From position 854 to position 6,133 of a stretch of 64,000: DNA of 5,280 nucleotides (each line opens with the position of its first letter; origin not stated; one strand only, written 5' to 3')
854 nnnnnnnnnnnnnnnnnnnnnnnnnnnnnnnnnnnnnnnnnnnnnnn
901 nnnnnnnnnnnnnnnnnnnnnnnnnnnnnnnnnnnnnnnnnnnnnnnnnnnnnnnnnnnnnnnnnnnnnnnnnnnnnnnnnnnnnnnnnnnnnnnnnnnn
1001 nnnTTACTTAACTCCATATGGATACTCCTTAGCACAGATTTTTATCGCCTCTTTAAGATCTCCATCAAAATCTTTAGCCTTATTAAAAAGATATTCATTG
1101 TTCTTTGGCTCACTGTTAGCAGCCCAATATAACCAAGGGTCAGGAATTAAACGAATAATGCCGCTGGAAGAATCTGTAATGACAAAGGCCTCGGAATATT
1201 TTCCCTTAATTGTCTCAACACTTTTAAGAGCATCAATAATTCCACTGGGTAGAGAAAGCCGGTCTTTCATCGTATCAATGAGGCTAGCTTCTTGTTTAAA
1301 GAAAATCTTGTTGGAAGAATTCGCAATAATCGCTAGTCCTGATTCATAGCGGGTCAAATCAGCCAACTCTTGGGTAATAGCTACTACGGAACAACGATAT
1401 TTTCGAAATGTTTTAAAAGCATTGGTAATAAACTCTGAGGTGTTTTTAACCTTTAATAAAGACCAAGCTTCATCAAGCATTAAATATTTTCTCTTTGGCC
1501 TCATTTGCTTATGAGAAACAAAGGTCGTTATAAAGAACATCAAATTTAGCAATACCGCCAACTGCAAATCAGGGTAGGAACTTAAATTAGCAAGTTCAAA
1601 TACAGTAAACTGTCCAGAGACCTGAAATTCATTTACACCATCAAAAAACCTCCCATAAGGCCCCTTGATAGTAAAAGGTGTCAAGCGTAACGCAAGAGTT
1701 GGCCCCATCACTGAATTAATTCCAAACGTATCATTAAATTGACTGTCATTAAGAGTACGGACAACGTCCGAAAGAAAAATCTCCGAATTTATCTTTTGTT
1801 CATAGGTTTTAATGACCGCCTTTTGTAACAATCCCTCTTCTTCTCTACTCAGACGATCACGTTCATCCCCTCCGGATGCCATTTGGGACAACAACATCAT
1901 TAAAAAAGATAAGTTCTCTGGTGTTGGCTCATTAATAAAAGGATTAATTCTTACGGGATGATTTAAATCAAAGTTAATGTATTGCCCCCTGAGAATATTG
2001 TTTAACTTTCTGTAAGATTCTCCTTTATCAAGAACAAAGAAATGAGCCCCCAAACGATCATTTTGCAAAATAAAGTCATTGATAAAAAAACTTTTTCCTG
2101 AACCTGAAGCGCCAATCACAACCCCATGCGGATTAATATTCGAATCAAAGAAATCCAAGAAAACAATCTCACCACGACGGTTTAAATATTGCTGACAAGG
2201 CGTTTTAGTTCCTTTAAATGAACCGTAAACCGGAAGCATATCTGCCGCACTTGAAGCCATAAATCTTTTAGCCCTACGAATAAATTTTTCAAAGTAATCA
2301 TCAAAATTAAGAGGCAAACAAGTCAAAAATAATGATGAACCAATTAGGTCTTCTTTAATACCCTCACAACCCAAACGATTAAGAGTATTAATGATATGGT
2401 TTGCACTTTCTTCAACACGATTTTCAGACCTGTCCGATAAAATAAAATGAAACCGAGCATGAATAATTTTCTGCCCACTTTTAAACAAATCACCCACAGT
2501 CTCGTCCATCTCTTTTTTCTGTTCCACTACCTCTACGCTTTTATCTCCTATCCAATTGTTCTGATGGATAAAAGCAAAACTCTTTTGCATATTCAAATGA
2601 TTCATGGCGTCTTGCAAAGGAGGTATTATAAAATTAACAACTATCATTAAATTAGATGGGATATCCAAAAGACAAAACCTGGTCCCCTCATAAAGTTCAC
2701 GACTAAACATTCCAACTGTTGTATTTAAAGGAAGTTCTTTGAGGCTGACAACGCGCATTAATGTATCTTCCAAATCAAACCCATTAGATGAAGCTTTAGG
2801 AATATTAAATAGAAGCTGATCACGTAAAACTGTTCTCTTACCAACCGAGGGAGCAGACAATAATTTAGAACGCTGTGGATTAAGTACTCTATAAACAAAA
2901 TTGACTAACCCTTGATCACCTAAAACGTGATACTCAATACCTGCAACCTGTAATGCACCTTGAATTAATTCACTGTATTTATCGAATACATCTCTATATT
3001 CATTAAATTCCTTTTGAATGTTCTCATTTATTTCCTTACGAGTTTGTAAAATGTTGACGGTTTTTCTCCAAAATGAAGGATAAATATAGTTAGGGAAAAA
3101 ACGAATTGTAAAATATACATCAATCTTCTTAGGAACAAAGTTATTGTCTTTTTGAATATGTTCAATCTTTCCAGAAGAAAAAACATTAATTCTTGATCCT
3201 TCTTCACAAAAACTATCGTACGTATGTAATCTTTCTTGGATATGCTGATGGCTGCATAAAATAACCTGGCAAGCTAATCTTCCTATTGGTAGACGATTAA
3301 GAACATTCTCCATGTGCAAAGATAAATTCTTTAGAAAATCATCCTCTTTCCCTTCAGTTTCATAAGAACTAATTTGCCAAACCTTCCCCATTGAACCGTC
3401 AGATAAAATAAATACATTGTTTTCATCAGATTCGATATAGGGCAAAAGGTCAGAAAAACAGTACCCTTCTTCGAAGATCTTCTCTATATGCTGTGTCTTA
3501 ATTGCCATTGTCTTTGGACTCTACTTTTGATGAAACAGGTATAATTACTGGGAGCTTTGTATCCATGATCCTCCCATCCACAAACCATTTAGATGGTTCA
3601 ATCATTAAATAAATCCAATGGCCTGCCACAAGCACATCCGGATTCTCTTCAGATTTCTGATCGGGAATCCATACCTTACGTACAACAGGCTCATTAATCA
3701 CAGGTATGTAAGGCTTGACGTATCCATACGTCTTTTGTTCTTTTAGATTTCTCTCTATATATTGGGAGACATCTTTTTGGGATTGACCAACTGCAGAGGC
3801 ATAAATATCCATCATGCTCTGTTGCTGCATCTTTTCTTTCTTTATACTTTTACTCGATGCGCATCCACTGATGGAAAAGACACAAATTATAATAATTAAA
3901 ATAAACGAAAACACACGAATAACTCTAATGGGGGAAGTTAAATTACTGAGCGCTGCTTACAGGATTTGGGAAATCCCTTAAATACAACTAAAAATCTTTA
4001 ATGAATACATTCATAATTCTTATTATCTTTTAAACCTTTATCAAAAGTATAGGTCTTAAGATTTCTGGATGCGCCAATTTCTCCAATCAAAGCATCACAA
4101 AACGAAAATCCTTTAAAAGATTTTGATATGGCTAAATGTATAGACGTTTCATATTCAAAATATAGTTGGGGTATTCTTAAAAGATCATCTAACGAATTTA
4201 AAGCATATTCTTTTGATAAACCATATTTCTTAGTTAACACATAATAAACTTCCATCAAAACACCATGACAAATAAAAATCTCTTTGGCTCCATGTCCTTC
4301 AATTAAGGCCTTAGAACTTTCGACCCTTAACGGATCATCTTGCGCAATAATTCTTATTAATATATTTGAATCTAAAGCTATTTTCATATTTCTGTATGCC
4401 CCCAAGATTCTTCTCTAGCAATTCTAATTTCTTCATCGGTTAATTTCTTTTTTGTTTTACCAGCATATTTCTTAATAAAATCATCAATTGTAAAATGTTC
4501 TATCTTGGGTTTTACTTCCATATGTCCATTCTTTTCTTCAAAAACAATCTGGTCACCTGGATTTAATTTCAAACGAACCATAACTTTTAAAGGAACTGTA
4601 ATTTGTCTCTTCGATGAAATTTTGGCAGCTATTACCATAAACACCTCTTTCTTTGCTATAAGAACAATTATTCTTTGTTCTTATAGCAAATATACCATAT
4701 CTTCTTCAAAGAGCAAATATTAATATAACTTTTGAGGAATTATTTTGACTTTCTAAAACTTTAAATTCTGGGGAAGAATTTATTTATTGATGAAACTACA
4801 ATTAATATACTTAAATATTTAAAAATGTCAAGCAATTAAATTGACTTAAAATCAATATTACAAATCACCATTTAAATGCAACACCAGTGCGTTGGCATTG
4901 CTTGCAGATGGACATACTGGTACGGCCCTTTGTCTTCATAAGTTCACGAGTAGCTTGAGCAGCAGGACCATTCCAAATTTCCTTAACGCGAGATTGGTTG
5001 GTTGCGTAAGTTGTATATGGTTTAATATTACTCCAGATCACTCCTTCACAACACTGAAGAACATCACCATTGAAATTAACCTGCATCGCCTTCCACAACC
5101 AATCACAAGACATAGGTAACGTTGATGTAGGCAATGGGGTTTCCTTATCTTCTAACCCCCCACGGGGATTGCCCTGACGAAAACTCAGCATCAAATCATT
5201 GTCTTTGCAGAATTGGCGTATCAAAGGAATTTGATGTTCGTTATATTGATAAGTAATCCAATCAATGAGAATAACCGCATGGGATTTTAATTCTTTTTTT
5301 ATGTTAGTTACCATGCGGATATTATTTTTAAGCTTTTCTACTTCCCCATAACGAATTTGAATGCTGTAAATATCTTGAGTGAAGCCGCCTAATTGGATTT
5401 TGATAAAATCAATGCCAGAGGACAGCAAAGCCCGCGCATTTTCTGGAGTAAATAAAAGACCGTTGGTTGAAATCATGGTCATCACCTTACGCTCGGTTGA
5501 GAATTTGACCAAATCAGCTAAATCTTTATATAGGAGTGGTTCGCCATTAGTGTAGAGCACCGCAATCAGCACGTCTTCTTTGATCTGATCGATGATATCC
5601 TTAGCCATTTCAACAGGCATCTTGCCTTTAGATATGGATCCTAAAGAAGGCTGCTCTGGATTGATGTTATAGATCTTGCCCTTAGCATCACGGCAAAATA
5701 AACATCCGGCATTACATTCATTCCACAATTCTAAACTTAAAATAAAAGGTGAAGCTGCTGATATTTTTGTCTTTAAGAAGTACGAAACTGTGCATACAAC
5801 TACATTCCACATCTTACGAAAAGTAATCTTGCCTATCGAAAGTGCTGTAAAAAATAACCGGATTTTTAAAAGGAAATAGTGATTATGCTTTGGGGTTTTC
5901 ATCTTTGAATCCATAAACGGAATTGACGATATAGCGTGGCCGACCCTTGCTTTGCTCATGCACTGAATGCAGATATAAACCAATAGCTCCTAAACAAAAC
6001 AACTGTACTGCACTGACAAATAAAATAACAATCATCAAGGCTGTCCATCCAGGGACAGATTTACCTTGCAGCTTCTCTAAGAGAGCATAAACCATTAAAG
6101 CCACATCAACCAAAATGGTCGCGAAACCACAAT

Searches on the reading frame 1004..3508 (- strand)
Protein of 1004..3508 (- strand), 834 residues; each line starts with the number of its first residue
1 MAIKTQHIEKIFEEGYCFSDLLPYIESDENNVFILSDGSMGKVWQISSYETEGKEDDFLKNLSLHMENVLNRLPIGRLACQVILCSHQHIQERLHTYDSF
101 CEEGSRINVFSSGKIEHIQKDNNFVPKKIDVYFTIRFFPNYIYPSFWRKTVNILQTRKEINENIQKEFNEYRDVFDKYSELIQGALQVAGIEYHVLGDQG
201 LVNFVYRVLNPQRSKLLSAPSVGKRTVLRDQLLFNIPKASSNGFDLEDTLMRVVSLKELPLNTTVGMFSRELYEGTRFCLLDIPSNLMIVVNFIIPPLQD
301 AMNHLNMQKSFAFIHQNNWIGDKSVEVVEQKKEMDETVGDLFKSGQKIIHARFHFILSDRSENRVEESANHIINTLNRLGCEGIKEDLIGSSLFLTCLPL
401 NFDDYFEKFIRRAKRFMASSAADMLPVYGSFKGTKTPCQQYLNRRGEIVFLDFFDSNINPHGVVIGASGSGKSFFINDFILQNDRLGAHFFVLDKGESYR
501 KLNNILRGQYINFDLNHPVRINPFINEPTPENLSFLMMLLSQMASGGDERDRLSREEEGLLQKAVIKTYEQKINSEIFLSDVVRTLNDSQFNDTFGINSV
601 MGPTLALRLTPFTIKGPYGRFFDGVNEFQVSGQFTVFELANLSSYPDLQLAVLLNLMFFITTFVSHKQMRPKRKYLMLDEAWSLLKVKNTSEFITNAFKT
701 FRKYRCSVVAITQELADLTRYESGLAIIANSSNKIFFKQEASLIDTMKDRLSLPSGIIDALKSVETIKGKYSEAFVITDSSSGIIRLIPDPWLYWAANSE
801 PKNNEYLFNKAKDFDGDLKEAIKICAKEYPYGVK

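Call 98: search_protein_families(library=pfam, proteins=[window:1004-3508:-], max_evalue=0.001)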
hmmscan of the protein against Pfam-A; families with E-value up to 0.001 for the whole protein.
window:1004-3508:- (834 aa): 5 families
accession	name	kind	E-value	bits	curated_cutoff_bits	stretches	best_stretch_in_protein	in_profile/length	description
PF19044.6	P-loop_TraG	-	1.7e-36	126.2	25.8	1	459-828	29-412/413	TraG P-loop domain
PF11130.14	TraC_F_IV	-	1e-19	71.3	28.1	1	18-402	1-375/375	TraC protein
PF12846.13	AAA_10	-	6.1e-08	32.5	27.5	1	655-724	221-292/362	AAA-like domain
PF01580.24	FtsK_SpoIIIE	-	0.00035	20.5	24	1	454-481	33-61/221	FtsK/SpoIIIE family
PF12696.13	TraG-D_C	-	0.00054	20.3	22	1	675-739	3-66/126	TraM recognition site of TraD and TraG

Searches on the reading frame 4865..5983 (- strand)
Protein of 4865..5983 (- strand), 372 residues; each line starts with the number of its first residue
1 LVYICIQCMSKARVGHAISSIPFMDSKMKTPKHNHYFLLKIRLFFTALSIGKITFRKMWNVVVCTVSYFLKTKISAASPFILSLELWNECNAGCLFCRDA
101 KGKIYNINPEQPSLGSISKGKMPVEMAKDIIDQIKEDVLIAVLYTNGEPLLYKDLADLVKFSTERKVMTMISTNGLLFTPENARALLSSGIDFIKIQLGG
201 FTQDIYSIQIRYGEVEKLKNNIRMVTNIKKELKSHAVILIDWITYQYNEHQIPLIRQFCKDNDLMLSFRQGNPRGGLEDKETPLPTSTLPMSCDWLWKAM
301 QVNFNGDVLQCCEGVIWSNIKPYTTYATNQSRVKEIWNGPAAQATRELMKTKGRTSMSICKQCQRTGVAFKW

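Call 98: search_protein_families(library=pfam, proteins=[window:4865-5983:-], max_evalue=0.001)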
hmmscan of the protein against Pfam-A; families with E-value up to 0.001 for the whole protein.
window:4865-5983:- (372 aa): 2 families
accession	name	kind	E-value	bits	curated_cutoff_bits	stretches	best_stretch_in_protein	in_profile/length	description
PF04055.27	Radical_SAM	-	4.1e-13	50.3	29.5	1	86-229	3-140/166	Radical SAM superfamily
PF13186.11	SPASM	-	1.1e-09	38.8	21.5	1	293-364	1-67/67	Iron-sulfur cluster-binding domain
